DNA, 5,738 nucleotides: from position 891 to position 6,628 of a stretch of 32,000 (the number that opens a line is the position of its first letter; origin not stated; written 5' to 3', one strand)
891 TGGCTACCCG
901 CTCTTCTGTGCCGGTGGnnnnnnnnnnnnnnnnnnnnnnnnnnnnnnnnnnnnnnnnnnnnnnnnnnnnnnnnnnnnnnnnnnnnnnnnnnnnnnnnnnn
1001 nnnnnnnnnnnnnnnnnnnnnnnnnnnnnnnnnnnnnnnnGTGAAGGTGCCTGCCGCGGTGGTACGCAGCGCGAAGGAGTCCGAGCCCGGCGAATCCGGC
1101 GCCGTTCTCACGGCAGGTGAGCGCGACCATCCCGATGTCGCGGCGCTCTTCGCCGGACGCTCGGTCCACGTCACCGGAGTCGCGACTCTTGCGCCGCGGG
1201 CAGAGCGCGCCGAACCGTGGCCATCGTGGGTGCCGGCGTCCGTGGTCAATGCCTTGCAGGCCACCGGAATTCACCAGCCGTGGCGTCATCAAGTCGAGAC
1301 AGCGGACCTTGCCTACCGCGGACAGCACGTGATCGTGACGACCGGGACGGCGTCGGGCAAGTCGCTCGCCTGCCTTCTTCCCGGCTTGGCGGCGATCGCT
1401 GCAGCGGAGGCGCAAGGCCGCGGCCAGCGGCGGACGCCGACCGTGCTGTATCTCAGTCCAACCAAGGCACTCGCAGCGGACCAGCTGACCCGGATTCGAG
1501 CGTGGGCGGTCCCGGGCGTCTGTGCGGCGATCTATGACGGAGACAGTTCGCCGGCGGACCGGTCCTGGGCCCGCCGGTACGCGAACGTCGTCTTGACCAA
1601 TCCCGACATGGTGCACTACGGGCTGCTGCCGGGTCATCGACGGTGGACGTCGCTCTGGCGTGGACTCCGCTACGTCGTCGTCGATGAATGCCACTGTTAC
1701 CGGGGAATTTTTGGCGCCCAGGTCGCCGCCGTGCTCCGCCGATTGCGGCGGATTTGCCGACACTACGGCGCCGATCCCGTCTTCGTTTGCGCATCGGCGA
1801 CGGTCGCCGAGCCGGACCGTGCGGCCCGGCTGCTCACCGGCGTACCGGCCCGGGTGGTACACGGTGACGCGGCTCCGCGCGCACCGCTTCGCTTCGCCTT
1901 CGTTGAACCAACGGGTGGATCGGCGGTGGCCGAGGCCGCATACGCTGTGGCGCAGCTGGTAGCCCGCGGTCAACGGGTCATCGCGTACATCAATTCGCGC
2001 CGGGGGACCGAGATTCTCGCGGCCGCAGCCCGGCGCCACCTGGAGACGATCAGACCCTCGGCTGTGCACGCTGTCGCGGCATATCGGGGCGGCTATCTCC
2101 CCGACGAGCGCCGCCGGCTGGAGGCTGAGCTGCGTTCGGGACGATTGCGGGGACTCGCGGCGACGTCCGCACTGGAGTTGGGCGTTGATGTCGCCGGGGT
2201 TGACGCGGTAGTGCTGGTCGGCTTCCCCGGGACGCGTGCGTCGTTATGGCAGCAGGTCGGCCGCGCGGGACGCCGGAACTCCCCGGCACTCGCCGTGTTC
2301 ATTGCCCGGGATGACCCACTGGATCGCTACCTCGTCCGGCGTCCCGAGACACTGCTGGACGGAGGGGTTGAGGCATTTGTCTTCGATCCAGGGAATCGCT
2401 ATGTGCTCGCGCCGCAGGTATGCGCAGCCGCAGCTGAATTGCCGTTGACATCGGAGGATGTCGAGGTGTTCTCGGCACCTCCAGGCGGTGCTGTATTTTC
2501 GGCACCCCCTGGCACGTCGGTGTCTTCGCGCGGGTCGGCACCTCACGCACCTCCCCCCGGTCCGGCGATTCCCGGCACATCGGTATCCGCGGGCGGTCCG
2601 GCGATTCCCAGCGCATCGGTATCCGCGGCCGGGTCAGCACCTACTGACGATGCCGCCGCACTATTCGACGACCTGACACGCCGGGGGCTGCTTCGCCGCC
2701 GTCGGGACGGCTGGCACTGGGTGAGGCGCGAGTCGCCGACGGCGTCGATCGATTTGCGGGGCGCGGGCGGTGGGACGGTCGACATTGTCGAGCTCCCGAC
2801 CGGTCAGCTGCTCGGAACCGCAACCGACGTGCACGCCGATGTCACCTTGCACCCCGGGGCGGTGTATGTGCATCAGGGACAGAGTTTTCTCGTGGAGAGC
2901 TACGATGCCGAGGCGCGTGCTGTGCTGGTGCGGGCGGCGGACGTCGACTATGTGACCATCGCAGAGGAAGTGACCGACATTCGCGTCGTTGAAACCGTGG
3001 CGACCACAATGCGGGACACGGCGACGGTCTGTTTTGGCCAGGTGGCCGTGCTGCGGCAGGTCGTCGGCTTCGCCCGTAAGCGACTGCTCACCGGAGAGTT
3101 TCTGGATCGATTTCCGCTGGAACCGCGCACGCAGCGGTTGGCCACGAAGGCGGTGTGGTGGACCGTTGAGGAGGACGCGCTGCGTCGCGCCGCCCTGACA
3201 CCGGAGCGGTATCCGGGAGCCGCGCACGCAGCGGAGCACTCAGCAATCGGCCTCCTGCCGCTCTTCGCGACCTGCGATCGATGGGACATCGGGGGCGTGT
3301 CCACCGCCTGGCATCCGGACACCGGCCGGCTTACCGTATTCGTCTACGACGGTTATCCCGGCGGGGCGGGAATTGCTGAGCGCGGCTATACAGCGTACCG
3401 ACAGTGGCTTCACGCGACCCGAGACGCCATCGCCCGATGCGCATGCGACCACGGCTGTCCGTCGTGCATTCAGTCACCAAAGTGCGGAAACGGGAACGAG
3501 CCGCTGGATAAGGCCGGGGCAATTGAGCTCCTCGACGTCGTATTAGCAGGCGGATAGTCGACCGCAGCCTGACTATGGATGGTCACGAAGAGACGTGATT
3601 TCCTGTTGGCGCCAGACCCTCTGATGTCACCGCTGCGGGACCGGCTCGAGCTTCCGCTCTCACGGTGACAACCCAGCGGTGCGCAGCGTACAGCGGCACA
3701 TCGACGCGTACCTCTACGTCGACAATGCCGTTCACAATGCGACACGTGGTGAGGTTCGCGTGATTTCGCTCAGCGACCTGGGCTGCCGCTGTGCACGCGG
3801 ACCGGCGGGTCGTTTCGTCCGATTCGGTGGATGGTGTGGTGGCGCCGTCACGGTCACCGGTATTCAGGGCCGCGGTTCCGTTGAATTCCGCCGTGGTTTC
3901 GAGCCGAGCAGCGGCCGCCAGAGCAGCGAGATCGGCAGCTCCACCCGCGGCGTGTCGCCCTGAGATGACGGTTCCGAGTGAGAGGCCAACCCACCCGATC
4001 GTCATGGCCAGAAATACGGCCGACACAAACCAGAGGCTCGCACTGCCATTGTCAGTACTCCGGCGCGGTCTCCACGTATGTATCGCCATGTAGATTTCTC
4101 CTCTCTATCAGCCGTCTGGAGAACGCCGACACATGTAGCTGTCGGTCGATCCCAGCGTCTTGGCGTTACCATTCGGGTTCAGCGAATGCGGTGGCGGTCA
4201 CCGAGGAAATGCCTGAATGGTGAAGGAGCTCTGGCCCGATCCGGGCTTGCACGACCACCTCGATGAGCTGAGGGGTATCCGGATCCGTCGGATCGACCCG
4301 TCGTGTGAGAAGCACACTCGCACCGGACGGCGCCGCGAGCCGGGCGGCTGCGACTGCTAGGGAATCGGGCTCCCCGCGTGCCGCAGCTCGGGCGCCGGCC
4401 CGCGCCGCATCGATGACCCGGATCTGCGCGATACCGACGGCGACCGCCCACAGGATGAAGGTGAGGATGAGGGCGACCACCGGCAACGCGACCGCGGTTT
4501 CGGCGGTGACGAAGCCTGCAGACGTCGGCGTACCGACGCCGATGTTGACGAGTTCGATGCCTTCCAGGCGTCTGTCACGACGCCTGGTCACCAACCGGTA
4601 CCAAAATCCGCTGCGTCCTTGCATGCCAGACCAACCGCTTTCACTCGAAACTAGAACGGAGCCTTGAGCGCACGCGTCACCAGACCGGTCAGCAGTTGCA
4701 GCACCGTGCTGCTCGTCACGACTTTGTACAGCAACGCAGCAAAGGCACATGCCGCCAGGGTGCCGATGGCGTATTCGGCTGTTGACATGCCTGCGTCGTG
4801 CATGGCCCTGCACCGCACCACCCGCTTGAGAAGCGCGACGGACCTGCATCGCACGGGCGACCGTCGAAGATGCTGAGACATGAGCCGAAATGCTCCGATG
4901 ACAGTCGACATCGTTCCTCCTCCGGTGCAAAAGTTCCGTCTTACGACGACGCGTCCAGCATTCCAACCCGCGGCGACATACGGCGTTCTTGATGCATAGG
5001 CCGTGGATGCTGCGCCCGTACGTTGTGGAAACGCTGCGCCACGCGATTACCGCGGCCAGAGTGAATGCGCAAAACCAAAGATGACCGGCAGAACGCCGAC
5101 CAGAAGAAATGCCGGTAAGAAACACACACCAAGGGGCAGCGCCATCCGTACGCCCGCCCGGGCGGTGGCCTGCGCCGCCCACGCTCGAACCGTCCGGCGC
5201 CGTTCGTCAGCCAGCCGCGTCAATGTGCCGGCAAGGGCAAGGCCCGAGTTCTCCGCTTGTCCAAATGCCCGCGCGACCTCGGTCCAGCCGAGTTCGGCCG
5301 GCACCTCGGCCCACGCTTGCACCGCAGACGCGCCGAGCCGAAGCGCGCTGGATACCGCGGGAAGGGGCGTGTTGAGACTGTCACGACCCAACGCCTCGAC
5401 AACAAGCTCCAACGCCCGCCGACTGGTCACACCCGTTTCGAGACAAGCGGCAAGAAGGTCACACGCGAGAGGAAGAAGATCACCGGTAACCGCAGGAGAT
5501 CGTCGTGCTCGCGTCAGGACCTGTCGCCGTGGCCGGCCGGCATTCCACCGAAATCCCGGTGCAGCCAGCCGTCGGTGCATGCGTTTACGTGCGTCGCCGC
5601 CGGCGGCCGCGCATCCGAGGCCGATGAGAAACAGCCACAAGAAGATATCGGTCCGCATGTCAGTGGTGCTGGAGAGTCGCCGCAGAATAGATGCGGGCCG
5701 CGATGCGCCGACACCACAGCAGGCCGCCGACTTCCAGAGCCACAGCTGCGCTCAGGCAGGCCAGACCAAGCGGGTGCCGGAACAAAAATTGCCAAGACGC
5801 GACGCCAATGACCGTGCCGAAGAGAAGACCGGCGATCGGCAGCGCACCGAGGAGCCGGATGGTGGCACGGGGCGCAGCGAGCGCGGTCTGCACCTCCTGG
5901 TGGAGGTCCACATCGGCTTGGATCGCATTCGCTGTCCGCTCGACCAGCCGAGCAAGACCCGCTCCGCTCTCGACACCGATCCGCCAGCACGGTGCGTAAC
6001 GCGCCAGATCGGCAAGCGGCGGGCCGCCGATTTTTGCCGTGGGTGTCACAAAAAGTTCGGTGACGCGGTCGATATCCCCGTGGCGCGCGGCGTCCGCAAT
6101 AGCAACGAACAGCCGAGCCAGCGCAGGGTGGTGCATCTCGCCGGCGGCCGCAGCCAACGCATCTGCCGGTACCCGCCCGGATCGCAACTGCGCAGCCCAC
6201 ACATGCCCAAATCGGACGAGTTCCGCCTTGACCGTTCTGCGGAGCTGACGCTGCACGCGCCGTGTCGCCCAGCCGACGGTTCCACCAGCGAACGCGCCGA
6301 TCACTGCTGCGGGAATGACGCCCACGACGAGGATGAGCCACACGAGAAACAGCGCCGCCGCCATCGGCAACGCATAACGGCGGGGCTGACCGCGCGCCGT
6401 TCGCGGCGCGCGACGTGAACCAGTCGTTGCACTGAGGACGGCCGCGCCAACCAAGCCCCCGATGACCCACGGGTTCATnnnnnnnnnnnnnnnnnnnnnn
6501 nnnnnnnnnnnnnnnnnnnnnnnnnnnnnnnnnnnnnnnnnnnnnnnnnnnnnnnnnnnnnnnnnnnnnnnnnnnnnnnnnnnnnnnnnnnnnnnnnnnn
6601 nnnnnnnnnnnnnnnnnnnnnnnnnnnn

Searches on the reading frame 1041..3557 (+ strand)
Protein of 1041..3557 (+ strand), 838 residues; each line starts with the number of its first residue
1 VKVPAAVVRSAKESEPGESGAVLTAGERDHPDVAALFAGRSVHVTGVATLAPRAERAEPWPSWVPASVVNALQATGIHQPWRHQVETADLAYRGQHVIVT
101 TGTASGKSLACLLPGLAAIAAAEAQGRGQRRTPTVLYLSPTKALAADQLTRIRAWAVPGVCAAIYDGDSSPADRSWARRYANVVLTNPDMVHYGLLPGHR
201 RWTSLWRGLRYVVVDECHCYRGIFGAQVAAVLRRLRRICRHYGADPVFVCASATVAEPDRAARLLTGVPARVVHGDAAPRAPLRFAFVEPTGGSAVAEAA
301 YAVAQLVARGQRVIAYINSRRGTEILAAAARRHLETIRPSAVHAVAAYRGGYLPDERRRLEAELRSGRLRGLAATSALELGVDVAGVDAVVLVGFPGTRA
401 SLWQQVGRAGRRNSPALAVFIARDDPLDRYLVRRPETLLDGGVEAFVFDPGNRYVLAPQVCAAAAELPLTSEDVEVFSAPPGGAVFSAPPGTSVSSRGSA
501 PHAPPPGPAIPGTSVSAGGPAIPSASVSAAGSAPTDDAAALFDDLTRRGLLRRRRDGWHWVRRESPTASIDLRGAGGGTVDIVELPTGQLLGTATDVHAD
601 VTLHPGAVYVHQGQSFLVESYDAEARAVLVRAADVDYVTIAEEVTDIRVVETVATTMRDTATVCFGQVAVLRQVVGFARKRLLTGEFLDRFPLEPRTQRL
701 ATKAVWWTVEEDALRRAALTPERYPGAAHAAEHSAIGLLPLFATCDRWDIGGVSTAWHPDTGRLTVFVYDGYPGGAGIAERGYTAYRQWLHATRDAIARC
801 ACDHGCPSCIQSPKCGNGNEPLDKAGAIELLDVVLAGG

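Call 16: search_protein_families(library=pfam, proteins=[window:1041-3557:+], max_evalue=0.00001)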
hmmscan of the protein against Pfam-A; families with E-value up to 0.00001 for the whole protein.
window:1041-3557:+ (838 aa): 3 families
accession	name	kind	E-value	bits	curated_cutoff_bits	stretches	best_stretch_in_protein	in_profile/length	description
PF00270.35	DEAD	-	1.4e-27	96.9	26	1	82-257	2-163/167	DEAD/DEAH box helicase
PF09369.15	MZB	-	5e-23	82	24.2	1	731-810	1-80/80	MrfA Zn-binding domain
PF00271.37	Helicase_C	-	1.9e-14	54.2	23.5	1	305-412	8-109/110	Helicase conserved C-terminal domain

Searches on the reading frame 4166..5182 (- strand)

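Call 16: search_protein_families(library=pfam, proteins=[window:4166-5182:-], max_evalue=0.00001)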
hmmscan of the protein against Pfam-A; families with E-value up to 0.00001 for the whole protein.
window:4166-5182:- (338 aa): 0 families

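Call 45: search_protein_families(library=pfam, proteins=[window:4166-5182:-], max_evalue=0.001)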
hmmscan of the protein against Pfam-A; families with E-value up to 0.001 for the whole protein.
window:4166-5182:- (338 aa): 1 family
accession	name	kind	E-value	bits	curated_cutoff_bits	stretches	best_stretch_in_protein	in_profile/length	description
PF07811.17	TadE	-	0.0003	21.3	22.9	1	223-265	1-43/43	TadE-like protein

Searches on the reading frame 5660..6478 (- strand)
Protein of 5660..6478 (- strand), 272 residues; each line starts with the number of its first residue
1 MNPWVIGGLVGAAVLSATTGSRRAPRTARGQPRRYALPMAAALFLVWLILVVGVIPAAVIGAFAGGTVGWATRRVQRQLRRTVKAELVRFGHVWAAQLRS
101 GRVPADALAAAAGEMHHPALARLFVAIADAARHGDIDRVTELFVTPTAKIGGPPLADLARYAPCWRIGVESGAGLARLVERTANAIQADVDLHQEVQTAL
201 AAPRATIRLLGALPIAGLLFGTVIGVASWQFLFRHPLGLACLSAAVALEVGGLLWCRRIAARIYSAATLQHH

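Call 16: search_protein_families(library=pfam, proteins=[window:5660-6478:-], max_evalue=0.00001)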
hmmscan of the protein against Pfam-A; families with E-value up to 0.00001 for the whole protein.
window:5660-6478:- (272 aa): 1 family
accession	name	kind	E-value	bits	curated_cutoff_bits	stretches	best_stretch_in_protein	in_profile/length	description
PF00482.28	T2SSF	-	1e-08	35.6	25.2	1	93-220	4-122/125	Type II secretion system (T2SS), protein F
